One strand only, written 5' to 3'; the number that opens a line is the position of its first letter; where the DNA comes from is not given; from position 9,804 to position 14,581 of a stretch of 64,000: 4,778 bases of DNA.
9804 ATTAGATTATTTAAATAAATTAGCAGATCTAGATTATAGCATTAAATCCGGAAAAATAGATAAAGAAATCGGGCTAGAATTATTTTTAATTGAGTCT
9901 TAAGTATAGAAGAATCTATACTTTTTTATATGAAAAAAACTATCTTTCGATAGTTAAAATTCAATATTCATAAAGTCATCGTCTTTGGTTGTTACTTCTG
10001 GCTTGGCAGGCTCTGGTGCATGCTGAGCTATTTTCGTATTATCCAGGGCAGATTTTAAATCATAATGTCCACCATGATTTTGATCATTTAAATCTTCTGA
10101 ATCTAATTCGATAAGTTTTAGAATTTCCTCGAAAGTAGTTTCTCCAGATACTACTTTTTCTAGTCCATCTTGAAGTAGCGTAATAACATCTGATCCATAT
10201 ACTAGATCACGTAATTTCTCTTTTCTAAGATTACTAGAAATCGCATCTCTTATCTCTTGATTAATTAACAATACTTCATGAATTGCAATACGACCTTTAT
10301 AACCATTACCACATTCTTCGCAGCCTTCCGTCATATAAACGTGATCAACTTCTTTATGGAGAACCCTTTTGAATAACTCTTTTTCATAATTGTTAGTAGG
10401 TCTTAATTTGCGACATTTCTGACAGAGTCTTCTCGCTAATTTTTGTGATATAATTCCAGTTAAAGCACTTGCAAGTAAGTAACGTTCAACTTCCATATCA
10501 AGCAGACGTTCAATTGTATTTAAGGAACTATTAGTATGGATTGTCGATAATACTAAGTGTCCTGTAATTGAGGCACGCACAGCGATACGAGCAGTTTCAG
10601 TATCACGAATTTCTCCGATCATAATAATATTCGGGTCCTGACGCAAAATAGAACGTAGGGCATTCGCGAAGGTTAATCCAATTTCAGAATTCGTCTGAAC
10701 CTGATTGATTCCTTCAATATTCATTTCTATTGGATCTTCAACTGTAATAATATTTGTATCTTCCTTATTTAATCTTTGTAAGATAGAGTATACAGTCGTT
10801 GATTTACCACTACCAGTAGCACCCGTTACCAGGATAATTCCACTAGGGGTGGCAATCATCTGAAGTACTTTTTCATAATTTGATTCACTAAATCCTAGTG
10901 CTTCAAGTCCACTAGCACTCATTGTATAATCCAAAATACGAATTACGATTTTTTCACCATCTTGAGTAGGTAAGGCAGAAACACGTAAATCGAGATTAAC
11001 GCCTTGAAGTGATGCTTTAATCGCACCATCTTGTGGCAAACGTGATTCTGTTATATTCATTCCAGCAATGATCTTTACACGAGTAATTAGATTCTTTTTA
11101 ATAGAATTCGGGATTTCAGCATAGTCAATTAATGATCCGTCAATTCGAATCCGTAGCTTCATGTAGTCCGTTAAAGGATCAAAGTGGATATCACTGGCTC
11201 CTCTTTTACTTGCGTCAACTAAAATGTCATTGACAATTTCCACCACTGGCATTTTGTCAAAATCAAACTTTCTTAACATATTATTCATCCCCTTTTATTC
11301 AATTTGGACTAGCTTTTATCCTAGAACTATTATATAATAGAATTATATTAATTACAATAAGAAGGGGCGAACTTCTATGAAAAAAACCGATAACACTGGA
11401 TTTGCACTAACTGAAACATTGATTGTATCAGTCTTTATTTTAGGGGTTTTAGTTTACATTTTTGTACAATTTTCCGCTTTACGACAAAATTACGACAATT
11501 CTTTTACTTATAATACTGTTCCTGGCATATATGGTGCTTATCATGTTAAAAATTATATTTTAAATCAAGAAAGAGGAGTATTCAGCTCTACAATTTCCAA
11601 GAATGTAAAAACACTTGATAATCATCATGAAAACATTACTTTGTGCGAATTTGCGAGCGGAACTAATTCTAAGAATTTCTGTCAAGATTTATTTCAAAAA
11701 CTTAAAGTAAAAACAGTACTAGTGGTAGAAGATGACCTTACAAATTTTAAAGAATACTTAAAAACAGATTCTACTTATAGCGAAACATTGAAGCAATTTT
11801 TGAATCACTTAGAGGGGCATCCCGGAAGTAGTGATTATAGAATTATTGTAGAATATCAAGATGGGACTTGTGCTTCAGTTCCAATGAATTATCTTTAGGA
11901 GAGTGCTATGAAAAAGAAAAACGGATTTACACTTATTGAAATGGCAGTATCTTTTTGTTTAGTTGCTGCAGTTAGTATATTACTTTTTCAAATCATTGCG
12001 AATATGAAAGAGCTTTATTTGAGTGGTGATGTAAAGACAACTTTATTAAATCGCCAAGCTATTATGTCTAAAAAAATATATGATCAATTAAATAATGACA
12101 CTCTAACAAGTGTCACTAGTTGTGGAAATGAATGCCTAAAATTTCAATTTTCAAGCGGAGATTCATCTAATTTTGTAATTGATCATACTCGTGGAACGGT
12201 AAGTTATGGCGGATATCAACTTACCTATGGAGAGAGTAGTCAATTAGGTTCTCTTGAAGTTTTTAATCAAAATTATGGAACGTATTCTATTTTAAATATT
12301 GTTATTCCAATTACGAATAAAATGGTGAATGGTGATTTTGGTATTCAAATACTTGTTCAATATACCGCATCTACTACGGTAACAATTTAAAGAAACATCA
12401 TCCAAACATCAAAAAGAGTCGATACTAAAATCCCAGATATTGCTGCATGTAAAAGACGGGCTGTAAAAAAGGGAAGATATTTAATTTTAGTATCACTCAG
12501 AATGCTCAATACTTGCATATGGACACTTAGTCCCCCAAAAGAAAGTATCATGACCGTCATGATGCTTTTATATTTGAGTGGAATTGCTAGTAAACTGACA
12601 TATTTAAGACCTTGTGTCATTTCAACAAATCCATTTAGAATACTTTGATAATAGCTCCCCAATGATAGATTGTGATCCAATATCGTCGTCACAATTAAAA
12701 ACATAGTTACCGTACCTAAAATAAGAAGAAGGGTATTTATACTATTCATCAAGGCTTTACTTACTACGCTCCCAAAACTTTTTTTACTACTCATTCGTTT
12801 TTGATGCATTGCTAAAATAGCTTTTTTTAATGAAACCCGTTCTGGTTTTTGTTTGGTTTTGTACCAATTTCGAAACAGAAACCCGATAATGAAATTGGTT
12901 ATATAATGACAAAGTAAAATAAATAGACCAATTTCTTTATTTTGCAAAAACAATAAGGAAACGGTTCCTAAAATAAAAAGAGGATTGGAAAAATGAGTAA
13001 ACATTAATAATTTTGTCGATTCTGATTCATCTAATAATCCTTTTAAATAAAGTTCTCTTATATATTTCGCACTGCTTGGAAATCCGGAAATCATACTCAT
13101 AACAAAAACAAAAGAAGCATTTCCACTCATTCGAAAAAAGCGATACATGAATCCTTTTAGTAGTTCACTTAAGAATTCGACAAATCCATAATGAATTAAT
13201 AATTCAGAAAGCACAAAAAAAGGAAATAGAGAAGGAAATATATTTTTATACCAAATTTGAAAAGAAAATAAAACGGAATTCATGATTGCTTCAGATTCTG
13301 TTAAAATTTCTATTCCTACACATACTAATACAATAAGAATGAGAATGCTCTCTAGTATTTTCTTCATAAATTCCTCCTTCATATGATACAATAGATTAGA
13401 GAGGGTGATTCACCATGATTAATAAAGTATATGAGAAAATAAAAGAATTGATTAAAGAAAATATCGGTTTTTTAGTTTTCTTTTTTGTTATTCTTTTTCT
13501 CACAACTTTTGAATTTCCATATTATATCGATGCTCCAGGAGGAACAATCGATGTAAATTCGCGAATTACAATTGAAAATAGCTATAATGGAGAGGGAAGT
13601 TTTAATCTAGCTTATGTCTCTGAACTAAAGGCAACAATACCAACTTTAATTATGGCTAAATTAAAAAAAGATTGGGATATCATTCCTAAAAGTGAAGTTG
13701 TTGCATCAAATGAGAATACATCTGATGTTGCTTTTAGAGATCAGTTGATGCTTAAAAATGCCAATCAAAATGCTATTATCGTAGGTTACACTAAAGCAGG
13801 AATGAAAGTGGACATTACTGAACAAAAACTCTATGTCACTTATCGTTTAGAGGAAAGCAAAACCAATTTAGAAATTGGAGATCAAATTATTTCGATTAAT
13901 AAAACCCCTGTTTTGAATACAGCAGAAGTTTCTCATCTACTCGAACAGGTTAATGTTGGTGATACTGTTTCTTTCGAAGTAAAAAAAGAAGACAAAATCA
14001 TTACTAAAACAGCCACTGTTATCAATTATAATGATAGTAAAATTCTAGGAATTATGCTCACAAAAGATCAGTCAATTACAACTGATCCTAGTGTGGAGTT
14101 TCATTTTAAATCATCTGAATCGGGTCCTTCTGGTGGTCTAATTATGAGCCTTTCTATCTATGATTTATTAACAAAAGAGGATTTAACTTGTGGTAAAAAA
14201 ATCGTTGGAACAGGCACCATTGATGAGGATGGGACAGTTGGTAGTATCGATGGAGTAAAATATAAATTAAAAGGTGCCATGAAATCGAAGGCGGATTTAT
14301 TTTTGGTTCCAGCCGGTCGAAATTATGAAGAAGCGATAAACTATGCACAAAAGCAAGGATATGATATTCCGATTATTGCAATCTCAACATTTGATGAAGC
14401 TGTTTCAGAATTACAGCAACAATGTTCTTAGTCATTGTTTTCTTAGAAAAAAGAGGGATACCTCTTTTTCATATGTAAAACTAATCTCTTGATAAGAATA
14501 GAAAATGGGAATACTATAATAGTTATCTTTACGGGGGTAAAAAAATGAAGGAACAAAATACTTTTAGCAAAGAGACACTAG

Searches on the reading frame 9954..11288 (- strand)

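Call 66: search_protein_families(library=pfam, max_evalue=0.00001, proteins=[window:9954-11288:-])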
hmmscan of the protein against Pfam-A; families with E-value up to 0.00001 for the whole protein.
window:9954-11288:- (444 aa): 2 families
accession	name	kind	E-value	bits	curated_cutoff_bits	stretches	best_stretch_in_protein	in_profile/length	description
PF00437.27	T2SSE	-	1.7e-125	419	24.9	1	11-390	4-369/370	Type II/IV secretion system protein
PF13173.12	AAA_14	-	9.5e-06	26.1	27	0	150-261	3-105/129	AAA domain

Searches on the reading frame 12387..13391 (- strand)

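Call 67: search_protein_families(library=pfam, max_evalue=0.00001, proteins=[window:12387-13391:-])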
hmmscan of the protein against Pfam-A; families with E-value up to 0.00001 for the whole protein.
window:12387-13391:- (334 aa): 1 family
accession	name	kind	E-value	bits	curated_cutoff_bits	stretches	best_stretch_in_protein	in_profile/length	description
PF07670.19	Gate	-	9.5e-10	39.3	29.6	1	49-140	2-92/104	Nucleoside recognition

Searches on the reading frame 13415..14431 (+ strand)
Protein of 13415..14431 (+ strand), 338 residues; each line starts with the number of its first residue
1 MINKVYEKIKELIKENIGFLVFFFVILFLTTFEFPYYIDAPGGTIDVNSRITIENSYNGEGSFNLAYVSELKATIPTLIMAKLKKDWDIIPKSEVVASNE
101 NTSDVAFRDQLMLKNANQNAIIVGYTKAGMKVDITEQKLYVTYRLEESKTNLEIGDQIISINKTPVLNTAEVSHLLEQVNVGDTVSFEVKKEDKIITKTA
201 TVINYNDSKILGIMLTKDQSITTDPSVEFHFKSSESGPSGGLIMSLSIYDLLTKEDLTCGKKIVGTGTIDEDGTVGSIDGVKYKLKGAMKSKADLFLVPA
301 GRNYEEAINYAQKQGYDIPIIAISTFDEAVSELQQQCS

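Call 30: search_protein_families(library=pfam, max_evalue=0.001, proteins=[window:13415-14431:+])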
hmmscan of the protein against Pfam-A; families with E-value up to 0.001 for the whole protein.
window:13415-14431:+ (338 aa): 3 families
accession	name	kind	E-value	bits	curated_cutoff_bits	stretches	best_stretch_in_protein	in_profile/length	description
PF13180.12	PDZ_2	-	9.5e-07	29.5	27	1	149-198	27-76/80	PDZ domain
PF05362.19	Lon_C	-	3.8e-05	23.8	21.1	1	235-331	107-200/205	Lon protease (S16) C-terminal proteolytic domain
PF17820.7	PDZ_6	-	0.00037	20.6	27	1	152-190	16-53/54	PDZ domain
